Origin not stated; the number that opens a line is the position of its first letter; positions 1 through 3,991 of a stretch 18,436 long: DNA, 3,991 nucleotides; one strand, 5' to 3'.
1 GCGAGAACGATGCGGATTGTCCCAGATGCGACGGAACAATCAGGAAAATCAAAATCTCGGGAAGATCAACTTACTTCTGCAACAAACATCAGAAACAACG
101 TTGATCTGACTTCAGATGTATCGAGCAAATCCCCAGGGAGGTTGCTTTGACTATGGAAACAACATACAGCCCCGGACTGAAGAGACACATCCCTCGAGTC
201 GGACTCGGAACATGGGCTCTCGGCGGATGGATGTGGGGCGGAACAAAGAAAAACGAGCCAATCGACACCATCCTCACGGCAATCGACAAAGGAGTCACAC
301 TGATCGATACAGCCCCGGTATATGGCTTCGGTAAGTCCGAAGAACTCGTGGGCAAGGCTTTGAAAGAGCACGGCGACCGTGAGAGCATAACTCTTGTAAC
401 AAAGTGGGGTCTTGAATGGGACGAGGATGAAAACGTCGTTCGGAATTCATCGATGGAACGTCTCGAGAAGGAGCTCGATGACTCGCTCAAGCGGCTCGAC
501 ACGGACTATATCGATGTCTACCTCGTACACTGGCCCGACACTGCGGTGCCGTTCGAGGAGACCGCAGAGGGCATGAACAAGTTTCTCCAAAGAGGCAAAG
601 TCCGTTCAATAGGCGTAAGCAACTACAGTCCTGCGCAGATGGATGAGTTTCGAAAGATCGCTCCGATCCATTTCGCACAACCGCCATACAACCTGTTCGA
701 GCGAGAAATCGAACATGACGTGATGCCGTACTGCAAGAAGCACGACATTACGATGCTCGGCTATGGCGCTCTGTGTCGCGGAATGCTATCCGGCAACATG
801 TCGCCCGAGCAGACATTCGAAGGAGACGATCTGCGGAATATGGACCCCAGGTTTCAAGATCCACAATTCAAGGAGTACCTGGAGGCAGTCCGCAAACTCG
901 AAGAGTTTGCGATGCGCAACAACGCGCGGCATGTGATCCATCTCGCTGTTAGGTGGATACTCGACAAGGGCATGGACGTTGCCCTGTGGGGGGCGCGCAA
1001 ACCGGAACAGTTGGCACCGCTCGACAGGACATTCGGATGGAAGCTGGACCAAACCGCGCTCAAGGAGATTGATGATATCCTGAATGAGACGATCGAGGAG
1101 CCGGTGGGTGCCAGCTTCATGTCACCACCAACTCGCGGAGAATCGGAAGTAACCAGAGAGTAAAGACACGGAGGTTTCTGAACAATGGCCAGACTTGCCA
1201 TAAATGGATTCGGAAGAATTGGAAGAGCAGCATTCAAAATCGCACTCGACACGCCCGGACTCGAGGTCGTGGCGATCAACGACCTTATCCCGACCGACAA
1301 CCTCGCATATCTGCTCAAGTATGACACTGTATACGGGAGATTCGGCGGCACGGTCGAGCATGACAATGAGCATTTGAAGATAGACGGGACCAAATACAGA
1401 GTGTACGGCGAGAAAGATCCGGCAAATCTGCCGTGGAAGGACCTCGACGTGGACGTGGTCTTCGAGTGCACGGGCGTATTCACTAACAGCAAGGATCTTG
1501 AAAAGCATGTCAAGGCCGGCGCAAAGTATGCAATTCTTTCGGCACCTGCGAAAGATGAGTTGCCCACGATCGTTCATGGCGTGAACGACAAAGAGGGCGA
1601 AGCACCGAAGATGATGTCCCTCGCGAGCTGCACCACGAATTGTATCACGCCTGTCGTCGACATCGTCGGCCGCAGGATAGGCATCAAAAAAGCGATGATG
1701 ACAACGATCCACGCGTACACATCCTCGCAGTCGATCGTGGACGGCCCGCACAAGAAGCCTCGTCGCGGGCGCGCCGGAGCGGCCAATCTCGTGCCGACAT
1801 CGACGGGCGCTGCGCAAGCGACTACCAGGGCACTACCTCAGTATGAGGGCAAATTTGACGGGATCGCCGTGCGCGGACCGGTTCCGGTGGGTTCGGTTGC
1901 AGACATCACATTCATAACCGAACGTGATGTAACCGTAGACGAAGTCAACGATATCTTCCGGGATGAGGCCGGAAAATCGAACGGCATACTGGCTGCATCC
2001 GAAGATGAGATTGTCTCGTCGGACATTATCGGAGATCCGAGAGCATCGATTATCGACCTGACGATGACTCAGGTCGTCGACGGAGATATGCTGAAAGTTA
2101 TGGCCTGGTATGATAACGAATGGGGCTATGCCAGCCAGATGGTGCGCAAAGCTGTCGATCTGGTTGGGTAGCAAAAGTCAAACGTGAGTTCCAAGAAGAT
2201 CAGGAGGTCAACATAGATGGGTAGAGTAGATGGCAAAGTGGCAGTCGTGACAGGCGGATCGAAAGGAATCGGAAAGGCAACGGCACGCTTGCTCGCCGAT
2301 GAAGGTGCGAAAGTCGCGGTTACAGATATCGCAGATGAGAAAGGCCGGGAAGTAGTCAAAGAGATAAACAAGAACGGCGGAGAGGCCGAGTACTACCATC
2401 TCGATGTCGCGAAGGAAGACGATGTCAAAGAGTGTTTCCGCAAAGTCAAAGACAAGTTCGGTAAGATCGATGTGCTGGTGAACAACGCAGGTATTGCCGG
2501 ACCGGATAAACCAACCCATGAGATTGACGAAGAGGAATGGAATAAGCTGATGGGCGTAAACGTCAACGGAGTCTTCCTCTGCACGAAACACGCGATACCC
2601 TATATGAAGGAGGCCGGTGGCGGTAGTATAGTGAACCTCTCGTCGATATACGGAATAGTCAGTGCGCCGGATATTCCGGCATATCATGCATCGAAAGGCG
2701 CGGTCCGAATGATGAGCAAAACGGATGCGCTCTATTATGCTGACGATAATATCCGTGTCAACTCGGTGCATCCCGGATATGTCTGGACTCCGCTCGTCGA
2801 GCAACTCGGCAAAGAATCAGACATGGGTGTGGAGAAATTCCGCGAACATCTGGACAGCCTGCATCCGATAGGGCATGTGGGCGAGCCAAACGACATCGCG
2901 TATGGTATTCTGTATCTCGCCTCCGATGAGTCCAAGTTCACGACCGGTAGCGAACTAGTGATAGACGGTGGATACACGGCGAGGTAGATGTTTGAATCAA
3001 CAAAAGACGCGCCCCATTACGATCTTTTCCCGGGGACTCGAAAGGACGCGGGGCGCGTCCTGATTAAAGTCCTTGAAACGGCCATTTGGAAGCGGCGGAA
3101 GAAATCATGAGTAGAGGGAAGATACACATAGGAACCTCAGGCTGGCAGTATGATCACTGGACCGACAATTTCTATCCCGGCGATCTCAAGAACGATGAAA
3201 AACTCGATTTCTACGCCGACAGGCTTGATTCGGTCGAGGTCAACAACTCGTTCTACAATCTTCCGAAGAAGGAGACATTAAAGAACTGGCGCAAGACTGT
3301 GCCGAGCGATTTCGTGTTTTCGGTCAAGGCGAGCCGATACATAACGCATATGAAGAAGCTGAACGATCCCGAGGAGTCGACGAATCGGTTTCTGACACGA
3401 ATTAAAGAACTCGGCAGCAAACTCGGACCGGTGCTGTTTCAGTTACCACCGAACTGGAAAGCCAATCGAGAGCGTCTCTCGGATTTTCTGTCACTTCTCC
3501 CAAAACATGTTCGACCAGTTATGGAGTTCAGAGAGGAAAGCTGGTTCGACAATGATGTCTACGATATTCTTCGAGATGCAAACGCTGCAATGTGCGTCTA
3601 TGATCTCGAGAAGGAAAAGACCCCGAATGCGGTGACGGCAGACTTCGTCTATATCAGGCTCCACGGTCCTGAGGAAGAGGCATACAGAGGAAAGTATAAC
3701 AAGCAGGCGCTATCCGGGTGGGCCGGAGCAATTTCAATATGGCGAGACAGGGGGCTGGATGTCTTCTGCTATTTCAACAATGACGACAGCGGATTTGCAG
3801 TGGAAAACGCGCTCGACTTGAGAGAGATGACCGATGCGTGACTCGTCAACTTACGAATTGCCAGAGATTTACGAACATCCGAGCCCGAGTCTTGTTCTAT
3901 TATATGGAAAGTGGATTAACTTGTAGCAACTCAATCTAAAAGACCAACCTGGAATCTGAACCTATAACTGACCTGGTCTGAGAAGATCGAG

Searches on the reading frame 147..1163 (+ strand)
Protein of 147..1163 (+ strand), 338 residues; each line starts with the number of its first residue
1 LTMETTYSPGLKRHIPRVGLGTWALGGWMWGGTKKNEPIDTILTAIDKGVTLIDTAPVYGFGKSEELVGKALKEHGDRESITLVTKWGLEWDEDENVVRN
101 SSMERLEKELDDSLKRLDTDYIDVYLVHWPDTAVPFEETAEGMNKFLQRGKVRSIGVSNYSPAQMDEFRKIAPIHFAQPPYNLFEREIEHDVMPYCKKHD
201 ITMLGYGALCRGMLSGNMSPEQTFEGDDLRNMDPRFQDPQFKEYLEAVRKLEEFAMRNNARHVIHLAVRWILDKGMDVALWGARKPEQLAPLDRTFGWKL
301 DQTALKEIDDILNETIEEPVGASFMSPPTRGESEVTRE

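Call 5: search_protein_families(library=pfam, proteins=[window:147-1163:+], max_evalue=0.01)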
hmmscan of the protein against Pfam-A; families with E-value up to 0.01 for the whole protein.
window:147-1163:+ (338 aa): 1 family
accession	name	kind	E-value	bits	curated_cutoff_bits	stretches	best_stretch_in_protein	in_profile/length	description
PF00248.27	Aldo_ket_red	-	1.2e-69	235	24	1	17-312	1-290/291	Aldo/keto reductase family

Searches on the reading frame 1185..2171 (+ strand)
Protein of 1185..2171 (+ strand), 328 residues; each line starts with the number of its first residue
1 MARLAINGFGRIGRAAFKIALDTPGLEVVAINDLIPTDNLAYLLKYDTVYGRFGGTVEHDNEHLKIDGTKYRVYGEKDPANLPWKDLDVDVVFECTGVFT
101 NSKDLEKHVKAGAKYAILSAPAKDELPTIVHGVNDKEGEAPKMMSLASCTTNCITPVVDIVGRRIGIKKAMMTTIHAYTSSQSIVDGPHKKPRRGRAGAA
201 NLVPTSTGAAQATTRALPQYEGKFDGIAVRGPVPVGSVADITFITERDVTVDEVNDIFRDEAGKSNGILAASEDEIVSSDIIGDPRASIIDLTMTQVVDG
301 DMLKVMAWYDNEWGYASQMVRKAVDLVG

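Call 5: search_protein_families(library=pfam, proteins=[window:1185-2171:+], max_evalue=0.01)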
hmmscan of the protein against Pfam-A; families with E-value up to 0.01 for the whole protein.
window:1185-2171:+ (328 aa): 2 families
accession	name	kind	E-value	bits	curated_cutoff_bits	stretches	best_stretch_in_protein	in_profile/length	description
PF02800.25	Gp_dh_C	-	4.5e-51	173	24.4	1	154-309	1-158/158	Glyceraldehyde 3-phosphate dehydrogenase, C-terminal domain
PF00044.30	Gp_dh_N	-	5.2e-38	129.8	31.7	1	3-101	2-100/101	Glyceraldehyde 3-phosphate dehydrogenase, NAD binding domain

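Call 85: search_protein_families(library=pfam, proteins=[L019:19-1917:+, L019:4473-5741:+, L019:5755-7113:+], max_evalue=0.001)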
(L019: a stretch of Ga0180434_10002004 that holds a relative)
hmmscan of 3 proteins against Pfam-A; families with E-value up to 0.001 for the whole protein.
L019:19-1917:+ (632 aa): 3 families
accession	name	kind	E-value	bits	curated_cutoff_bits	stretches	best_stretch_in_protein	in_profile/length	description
PF00884.28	Sulfatase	-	1.2e-42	146.7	25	1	230-506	2-300/301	Sulfatase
PF01663.27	Phosphodiest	-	3.8e-05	23.9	23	0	241-291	9-58/342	Type I phosphodiesterase / nucleotide pyrophosphatase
PF16347.10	SGSH_C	-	0.00021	21.9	29.3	1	454-510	1-56/154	N-sulphoglucosamine sulphohydrolase, C-terminal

L019:4473-5741:+ (422 aa): 1 family
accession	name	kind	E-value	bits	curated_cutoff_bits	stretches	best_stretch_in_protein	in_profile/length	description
PF00171.27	Aldedh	-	1.7e-19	70.1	23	2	104-267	118-283/461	Aldehyde dehydrogenase family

L019:5755-7113:+ (452 aa): 1 family
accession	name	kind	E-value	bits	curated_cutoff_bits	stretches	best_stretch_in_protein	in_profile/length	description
PF04107.18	GCS2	-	6.8e-07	29.4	21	1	90-218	44-166/291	Glutamate-cysteine ligase family 2(GCS2)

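Call 86: search_protein_families(library=ncbifam, proteins=[L019:4473-5741:+, L019:5755-7113:+], max_evalue=0.00001)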
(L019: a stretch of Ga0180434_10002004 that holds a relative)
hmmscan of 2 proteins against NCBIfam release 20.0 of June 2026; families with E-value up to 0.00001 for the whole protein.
L019:4473-5741:+ (422 aa): 22 families
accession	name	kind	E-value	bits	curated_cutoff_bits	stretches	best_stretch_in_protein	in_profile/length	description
NF001221.0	PRK00197.1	equivalog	1.4e-157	524.7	289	1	3-410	7-416/418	glutamate-5-semialdehyde dehydrogenase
TIGR00407.1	proA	equivalog_domain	8.1e-130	433.2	317.45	1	10-401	1-398/398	glutamate-5-semialdehyde dehydrogenase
TIGR01092.1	P5CS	equivalog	8.3e-103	344.9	796.75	1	4-412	289-696/715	delta l-pyrroline-5-carboxylate synthetase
NF052305.1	DioxValDhHalo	equivalog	4.2e-16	58.9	750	2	108-268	137-299/483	2,5-dioxovalerate dehydrogenase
NF010378.0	PRK13805.1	equivalog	2.3e-14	52.2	951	1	107-270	105-270/872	bifunctional acetaldehyde-CoA/alcohol dehydrogenase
TIGR02518.1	EutH_ACDH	equivalog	2.6e-14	52.9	620.1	1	105-284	97-275/488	acetaldehyde dehydrogenase (acetylating)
NF040648.1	lactal_redase_Meth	equivalog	1.1e-11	44.5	650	0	109-266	126-287/463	lactaldehyde dehydrogenase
TIGR01804.1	BADH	equivalog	4.1e-09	35.4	668.6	0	109-265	130-288/467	betaine-aldehyde dehydrogenase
NF009725.0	PRK13252.1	equivalog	4.9e-08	31.8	593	0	110-265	140-296/488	betaine-aldehyde dehydrogenase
NF006915.0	PRK09406.1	equivalog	6.2e-08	31.9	730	0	291-366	347-421/457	NADP-dependent succinic semialdehyde dehydrogenase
NF042993.1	AlphKGSA_gudD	equivalog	8.8e-08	31.3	770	0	109-214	137-240/481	alpha-ketoglutaric semialdehyde dehydrogenase GucD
TIGR03250.1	PhnAcAld_DH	equivalog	1.1e-07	30.9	635.65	0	162-266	187-293/472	phosphonoacetaldehyde dehydrogenase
NF006916.0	PRK09407.1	equivalog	1.5e-07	30.4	521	0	110-191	154-233/526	succinic semialdehyde dehydrogenase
NF045736.1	PaDhStyDRhodo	equivalog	3.1e-07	29.3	800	0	108-269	139-302/479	phenylacetaldehyde dehydrogenase StyD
TIGR01722.1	MMSDH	subfamily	3.6e-07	29.2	448.5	0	106-192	130-214/477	CoA-acylating methylmalonate-semialdehyde dehydrogenase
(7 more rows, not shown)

L019:5755-7113:+ (452 aa): 4 families
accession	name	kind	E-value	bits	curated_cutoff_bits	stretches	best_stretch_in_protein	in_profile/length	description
NF010041.0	PRK13517.1-1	subfamily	1.1e-15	57.7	332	1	87-261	47-204/368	glutamate--cysteine ligase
TIGR02050.1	gshA_cyan_rel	subfamily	1.4e-12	47.6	176.4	1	91-262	45-200/287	YbdK family carboxylate-amine ligase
NF010039.0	PRK13515.1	equivalog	3e-09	36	371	0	91-262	55-210/378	carboxylate-amine ligase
NF010043.0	PRK13517.1-3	equivalog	3.4e-07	29.5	409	0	105-218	73-176/381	glutamate--cysteine ligase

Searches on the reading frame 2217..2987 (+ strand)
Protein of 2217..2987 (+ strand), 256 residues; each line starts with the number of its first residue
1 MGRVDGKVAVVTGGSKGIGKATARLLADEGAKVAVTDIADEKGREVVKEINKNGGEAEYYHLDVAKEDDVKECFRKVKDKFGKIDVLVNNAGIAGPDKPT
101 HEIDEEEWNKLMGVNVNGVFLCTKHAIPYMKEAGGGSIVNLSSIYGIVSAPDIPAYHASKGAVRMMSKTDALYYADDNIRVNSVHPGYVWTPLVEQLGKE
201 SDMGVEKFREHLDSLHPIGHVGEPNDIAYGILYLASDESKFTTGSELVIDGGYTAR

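Call 5: search_protein_families(library=pfam, proteins=[window:2217-2987:+], max_evalue=0.01)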
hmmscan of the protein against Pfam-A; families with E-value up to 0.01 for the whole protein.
window:2217-2987:+ (256 aa): 7 families
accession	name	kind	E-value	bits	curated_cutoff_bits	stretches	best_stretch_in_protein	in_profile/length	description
PF13561.12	adh_short_C2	-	7.1e-73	245.5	27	1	16-254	6-236/236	Enoyl-(Acyl carrier protein) reductase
PF00106.31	adh_short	-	2.7e-64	216.7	26.6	1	7-200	1-193/195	short chain dehydrogenase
PF08659.16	KR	-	1.2e-15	58.3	22.6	1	10-159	4-152/180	KR domain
PF23441.1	SDR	-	2.5e-09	37.3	27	1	66-252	76-254/258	SDR-like rossmann domain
PF01370.27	Epimerase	-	0.00041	20.3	20.9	1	10-147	2-121/240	NAD dependent epimerase/dehydratase family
PF02882.25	THF_DHG_CYH_C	-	0.0032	17.3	27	1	4-49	34-79/160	Tetrahydrofolate dehydrogenase/cyclohydrolase, NAD(P)-binding domain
PF02737.24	3HCDH_N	-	0.01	16.2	22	0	7-77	1-67/180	3-hydroxyacyl-CoA dehydrogenase, NAD binding domain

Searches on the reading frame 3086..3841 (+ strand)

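Call 5: search_protein_families(library=pfam, proteins=[window:3086-3841:+], max_evalue=0.01)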
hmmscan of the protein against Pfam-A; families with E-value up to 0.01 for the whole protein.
window:3086-3841:+ (251 aa): 1 family
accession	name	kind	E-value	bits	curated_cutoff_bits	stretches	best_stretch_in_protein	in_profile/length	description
PF01904.24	DUF72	-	1.3e-74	251.3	25.3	1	30-248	1-217/217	Protein of unknown function DUF72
